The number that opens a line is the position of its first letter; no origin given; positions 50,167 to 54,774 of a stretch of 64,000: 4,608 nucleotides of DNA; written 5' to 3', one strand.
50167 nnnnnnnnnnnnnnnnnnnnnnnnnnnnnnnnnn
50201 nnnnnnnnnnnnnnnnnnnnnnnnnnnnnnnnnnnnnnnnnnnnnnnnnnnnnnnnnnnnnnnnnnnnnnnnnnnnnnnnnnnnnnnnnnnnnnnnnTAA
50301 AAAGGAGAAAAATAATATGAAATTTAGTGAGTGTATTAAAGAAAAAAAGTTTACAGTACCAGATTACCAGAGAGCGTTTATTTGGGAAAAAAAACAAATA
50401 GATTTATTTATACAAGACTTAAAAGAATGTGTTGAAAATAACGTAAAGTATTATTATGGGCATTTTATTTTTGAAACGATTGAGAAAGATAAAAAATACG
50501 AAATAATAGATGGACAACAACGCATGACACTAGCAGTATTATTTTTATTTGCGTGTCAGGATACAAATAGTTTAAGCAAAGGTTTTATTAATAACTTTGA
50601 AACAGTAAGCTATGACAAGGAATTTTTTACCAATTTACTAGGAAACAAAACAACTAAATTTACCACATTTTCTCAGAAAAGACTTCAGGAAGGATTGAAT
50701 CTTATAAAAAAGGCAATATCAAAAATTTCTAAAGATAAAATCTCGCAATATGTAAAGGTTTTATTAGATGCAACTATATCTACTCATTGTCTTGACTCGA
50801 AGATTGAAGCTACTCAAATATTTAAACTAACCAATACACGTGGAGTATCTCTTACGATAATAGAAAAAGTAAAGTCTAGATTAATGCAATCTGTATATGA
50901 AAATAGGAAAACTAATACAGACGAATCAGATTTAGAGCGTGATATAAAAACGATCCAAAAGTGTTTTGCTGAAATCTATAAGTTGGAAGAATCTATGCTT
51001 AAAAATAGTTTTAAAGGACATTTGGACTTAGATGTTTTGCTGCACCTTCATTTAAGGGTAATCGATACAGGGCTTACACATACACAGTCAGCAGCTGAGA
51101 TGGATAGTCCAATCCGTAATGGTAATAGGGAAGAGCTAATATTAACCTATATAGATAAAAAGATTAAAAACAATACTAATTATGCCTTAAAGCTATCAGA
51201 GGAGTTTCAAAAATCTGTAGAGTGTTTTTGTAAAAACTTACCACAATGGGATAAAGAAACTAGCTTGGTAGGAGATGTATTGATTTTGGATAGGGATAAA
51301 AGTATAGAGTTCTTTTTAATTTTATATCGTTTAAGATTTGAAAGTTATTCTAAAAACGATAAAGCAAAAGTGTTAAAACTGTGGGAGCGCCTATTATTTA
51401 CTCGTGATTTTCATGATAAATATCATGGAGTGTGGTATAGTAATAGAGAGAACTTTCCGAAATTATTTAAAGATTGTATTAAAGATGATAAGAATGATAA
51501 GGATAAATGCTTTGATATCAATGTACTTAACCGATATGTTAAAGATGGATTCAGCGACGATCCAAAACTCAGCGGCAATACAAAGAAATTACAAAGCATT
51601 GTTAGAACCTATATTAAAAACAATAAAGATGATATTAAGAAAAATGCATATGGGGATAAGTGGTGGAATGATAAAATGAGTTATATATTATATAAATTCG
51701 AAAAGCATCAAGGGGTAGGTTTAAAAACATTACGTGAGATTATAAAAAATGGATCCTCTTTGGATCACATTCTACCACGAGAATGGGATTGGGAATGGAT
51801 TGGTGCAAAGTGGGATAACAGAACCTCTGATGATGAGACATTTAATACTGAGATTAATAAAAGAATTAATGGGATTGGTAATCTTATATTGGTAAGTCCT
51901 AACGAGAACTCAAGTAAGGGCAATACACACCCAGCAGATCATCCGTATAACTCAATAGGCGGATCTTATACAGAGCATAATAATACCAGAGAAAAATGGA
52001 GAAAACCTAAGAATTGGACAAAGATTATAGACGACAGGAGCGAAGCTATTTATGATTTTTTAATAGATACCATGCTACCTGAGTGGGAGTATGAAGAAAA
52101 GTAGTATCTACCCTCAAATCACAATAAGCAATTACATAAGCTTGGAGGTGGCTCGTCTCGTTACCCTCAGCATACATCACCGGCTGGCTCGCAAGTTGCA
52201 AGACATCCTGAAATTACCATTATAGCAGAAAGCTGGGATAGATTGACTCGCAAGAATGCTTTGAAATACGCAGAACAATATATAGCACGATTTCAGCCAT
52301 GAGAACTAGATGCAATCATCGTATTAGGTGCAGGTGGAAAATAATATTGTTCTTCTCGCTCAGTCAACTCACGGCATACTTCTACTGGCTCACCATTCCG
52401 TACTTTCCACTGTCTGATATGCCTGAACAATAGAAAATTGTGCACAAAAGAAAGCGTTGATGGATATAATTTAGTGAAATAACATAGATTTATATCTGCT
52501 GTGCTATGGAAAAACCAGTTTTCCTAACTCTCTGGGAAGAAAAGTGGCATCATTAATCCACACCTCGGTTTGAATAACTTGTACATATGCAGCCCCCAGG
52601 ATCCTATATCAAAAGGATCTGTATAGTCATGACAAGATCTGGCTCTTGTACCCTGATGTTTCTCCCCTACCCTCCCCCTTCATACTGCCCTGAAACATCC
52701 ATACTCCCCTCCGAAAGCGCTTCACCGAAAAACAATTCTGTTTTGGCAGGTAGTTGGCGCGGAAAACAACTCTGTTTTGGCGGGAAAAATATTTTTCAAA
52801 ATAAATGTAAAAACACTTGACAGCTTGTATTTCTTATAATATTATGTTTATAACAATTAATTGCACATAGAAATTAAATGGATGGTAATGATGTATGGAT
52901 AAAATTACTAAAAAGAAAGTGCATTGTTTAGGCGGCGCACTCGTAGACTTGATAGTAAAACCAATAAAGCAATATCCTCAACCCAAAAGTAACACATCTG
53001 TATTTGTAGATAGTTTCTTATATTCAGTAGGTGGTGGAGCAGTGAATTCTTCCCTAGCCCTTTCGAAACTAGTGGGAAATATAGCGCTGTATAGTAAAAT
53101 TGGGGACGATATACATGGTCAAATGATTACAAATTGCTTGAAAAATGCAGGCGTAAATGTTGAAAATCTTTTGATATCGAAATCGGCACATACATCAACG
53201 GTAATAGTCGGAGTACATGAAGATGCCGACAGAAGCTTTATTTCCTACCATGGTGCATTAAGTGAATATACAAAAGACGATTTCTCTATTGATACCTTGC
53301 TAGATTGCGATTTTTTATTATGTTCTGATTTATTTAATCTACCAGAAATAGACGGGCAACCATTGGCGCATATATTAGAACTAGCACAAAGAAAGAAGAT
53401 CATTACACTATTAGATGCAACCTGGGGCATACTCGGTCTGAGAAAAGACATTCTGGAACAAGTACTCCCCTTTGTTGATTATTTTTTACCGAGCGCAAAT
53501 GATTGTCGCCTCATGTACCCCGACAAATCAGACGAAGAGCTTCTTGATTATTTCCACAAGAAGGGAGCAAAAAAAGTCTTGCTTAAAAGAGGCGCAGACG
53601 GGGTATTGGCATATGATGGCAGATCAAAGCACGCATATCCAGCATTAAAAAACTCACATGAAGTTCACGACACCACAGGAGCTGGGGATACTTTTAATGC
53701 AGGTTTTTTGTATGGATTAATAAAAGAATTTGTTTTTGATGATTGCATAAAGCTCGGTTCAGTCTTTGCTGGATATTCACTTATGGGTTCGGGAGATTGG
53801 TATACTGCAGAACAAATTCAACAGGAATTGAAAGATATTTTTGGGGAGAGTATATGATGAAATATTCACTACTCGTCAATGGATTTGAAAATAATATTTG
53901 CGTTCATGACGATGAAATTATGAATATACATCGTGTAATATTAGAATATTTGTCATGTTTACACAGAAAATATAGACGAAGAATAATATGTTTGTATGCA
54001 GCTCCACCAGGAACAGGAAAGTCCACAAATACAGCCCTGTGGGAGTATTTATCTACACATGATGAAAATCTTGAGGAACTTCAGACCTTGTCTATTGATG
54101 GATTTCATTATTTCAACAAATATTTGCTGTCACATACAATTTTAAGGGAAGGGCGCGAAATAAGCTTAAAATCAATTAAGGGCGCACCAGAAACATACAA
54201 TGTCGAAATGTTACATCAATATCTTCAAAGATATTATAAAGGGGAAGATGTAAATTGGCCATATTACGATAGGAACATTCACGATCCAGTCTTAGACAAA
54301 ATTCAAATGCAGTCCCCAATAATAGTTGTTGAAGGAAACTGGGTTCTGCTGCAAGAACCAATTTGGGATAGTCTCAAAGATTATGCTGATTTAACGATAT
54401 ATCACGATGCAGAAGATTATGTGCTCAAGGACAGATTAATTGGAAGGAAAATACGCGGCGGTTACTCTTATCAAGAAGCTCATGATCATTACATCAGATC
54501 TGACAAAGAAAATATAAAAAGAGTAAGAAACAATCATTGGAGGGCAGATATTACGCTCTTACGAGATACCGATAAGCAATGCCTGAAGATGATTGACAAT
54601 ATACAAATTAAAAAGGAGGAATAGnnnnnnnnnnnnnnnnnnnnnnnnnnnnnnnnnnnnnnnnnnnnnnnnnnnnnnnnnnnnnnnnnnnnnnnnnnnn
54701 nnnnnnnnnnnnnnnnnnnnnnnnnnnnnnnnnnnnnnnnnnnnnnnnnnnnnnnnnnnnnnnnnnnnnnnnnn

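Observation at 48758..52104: Three-gene candidate defence operon: PD-(D/E)xK-like nuclease + unknown protein + DUF262/DUF1524 (GmrSD-like) nuclease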

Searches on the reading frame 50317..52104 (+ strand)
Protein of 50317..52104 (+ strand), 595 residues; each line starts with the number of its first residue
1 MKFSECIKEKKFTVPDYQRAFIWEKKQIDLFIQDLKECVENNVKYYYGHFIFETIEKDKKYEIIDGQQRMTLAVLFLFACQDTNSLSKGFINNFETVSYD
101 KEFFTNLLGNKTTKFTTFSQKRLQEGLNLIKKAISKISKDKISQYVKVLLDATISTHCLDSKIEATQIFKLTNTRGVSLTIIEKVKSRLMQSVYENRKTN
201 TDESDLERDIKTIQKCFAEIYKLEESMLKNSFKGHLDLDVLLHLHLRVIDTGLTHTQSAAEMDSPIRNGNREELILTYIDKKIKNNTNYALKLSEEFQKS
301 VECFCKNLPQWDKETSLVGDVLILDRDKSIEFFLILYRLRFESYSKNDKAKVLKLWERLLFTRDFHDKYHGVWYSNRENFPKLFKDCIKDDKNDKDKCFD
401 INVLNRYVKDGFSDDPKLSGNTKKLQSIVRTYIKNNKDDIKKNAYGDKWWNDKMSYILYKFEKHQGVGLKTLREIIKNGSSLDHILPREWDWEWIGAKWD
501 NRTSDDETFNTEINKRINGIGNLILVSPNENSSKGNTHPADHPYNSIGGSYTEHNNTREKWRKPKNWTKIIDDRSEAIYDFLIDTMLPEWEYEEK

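Call 3: search_protein_families(library=pfam, proteins=[window:50317-52104:+], max_evalue=0.1)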
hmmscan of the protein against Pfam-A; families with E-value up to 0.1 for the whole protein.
window:50317-52104:+ (595 aa): 3 families
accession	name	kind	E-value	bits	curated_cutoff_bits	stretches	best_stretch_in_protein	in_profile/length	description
PF03235.19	GmrSD_N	-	9.8e-28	98.1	33.2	1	8-189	6-198/199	GmrSD restriction endonuclease, N-terminal domain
PF07510.16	GmrSD_C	-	1.2e-09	38.7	23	1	447-538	17-98/138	GmrSD restriction endonucleases, C-terminal domain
PF13395.12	HNH_4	-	0.035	14.5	22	0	518-539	32-53/54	HNH endonuclease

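Call 4: search_protein_families(library=padloc, proteins=[window:50317-52104:+], max_evalue=0.1)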
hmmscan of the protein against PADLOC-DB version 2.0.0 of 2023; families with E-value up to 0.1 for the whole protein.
window:50317-52104:+ (595 aa): 16 families
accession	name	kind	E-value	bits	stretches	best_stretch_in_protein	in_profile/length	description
PDLC02695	Orf5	-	1.1e-24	84.8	2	9-80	17-98/601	Orf5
PDLC04157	HEC-06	-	1.4e-24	84.6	2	4-191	15-235/558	-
PDLC04154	HEC-06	-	4e-23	79.9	3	3-84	14-97/569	-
PDLC04155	HEC-06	-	1.8e-20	71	2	3-83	12-93/562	-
PDLC02687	Orf5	-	2.8e-18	64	3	9-79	15-85/543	Orf5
PDLC02700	Orf5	-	7.3e-14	49.4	1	2-83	2-86/555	Orf5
PDLC02686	Orf5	-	3.6e-13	46.8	2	9-77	18-93/566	Orf5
PDLC02698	Orf5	-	4.7e-13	46.7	1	11-98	19-105/573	Orf5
PDLC02690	Orf5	-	5.2e-13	46.7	2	8-77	6-77/531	Orf5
PDLC02701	Orf5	-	3.2e-12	43.7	2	8-78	15-97/596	Orf5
PDLC02689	Orf5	-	2.3e-11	40.9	1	10-83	17-89/558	Orf5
PDLC02693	Orf5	-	1.3e-10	38.9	1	9-200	6-222/543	Orf5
PDLC02692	Orf5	-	1.7e-10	38.3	2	10-77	6-79/558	Orf5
PDLC02697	Orf5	-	3e-09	34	1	12-81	8-86/585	Orf5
PDLC04151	HEC-05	-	6.7e-07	26.4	2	481-584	488-591/600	-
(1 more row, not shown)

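Call 5: search_protein_families(library=ncbifam, proteins=[window:50317-52104:+], max_evalue=0.1)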
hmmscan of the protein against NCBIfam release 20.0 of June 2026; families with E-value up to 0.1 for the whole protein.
window:50317-52104:+ (595 aa): 0 families

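Call 22: find_homologous_proteins(query=window:50317-52104:+)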
Query window:50317-52104:+ (595 aa): 205 proteins with E <= 0.001 among 8000 candidates; the best 120 are listed.
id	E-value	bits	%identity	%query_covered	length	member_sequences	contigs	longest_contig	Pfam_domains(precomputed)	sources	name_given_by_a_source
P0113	1.2e-151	524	67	61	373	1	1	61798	PF07510.17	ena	-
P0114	1.7e-126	441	43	96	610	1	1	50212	PF07510.17,PF03235.20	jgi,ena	-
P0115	2.1e-126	441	43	97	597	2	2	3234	PF07510.17,PF03235.20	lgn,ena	-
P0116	3.4e-125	437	41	97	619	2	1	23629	PF07510.17,PF03235.20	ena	-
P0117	1.1e-124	435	43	96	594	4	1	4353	PF07510.17,PF03235.20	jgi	jgi:hypothetical protein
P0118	2.7e-123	431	42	97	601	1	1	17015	PF07510.17,PF03235.20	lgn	-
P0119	5.8e-123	430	40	97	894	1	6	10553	PF07510.17,PF03235.20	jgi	jgi:hypothetical protein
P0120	1.5e-122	428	42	97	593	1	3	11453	PF07510.17,PF03235.20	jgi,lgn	jgi:uncharacterized protein with ParB-like and HNH nuclease domain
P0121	3.2e-122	427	39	97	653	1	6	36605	PF07510.17,PF03235.20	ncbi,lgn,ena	-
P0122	8.7e-122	426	42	97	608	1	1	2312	PF07510.17,PF03235.20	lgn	-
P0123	2.2e-121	425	43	97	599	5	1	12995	PF07510.17,PF03235.20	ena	-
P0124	1.6e-120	422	39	97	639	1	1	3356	PF07510.17,PF03235.20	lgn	-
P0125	3.4e-120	421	41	98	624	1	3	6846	PF07510.17,PF03235.20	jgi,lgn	-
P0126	5.5e-120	420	42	96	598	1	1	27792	PF07510.17,PF03235.20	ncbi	-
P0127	1.0e-119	419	39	96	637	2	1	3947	PF07510.17,PF03235.20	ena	-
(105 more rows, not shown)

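Call 34: find_encoding_contigs(protein=P0113, flank=8000, max_places=3)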
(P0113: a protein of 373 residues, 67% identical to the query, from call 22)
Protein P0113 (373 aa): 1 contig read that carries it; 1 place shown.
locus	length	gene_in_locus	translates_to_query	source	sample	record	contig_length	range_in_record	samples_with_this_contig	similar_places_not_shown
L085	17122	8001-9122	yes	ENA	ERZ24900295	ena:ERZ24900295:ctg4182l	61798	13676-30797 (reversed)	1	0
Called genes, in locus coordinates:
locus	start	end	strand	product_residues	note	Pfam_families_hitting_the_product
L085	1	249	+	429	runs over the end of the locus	PF06808:DctM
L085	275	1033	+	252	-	PF04962:KduI, PF07883:Cupin_2 (faint)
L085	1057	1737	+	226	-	PF00923:TAL_FSA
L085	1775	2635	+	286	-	PF03446:NAD_binding_2, PF14833:NAD_binding_11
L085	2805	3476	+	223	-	PF16161:DUF4867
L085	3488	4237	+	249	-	PF01925:TauE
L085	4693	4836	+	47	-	-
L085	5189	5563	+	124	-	-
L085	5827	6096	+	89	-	PF27385:PM0109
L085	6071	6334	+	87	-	-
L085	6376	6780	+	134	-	-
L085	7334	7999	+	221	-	PF03235:GmrSD_N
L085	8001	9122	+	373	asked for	PF07510:GmrSD_C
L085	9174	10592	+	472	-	PF03235:GmrSD_N, PF25202:DUF7834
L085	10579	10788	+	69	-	PF03235:GmrSD_N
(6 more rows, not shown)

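Call 43: find_related_loci(query=A4, collection=metagenome_contigs, flank=6000)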
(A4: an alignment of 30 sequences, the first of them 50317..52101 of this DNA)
Query A4 (595 aa) in metagenome_contigs; peptide patterns used: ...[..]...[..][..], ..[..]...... (x = any residue, [..] = any of these).
261 stretches matched a pattern; 55 encode a relative of the query (tblastn E <= 1e-3); 55 distinct loci.
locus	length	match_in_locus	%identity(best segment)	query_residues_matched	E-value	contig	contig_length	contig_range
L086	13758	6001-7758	43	10-583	4e-138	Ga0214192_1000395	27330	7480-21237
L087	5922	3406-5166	42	10-583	6e-133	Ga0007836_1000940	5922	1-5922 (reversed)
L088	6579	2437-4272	40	14-587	7e-132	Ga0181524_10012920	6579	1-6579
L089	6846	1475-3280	41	2-582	6e-132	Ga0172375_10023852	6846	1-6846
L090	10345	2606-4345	42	3-582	7e-132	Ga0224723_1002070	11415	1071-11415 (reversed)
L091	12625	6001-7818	38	14-587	3e-129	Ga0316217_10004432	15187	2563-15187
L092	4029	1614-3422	39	10-587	3e-130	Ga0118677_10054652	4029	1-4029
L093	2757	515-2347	40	14-587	3e-130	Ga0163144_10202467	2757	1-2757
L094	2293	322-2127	38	8-588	2e-130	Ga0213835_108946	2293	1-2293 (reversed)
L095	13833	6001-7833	39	14-586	2e-121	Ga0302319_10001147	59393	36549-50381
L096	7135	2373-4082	41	10-584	1e-119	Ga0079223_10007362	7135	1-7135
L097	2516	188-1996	37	14-587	5e-125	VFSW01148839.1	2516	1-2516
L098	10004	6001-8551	41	1-584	3e-118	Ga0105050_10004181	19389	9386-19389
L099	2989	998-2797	37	14-587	1e-122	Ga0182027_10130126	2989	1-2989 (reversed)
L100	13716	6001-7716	40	10-584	1e-117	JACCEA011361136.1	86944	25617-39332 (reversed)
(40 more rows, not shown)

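Call 65: search_solved_structures(query=A4, max_evalue=0.01)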
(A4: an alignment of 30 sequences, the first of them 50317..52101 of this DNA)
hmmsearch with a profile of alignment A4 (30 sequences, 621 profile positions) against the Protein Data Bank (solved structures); distinct sequences matched with E-value up to 0.01: 5.
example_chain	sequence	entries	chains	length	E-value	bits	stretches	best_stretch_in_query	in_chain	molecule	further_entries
9jfl_B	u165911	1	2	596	1.6e-20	76.3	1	8-233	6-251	DUF262 domain-containing protein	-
6jiv_D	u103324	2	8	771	1.2e-09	40.3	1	19-90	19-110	SspE protein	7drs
20yv_A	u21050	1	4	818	1.3e-09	40.2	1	21-135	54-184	DUF262 domain-containing protein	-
20yw_A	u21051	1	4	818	2.4e-08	36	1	21-135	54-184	DUF262 domain-containing protein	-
7drr_D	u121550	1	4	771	2.6e-08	35.9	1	19-90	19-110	SspE protein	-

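Call 68: search_protein_families(library=phrogs, proteins=[window:50317-52104:+], max_evalue=0.01)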
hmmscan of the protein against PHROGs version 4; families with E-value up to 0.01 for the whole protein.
window:50317-52104:+ (595 aa): 3 families
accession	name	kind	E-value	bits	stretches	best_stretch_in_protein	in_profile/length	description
phrog_21165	-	unknown function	9.7e-22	78.6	2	9-92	19-102/567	-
phrog_1583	-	unknown function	1.1e-09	38.6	1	6-217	29-202/417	-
phrog_2598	-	unknown function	1.9e-05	25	1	8-207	43-197/352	-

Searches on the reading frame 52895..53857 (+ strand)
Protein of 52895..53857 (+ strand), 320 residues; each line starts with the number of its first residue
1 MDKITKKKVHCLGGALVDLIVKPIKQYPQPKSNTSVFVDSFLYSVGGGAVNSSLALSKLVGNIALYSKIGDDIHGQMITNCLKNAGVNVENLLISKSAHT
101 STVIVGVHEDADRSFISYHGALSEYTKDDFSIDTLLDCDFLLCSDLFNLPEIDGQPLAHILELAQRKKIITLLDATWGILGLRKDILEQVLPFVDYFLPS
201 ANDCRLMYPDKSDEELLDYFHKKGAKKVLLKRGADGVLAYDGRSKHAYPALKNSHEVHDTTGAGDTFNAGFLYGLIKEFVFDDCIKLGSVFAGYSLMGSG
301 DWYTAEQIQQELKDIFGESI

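Call 3: search_protein_families(library=pfam, proteins=[window:52895-53857:+], max_evalue=0.1)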
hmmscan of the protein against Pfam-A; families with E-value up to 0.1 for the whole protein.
window:52895-53857:+ (320 aa): 1 family
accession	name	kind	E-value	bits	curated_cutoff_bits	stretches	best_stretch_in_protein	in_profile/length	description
PF00294.29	PfkB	-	5.3e-46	157.8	25.8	1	7-296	2-290/302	pfkB family carbohydrate kinase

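Call 39: list_cluster_members(proteins=[window:52895-53857:+, window:54593-55378:+, window:45990-48455:+, window:43296-44285:+])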
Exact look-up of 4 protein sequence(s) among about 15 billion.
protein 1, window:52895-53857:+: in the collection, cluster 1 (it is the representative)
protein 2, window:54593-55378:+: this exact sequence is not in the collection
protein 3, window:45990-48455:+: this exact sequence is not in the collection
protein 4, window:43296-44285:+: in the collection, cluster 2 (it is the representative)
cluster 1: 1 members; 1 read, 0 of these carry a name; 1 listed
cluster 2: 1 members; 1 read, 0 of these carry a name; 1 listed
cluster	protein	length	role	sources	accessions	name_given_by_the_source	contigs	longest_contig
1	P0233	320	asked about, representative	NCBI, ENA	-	-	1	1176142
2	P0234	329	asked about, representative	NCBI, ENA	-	-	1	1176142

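Call 83: find_encoding_contigs(protein=P0233, flank=1000, max_places=2)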
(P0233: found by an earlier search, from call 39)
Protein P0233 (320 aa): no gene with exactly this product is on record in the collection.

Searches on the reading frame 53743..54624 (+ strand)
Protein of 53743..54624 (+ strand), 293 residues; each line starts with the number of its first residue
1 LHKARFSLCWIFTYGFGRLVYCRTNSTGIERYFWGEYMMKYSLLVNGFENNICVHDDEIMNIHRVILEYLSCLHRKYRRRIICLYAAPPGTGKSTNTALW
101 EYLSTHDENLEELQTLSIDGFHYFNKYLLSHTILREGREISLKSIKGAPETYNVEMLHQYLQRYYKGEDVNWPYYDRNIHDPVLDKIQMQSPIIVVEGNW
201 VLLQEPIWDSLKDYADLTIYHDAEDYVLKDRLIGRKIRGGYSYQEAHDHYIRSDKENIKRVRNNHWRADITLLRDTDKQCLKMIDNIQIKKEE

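Call 3: search_protein_families(library=pfam, proteins=[window:53743-54624:+], max_evalue=0.1)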
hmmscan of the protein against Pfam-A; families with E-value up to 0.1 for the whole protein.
window:53743-54624:+ (293 aa): 1 family
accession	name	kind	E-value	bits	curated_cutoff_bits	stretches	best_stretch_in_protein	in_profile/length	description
PF00485.24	PRK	-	1.5e-08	35.2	22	1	86-274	5-189/196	Phosphoribulokinase / Uridine kinase family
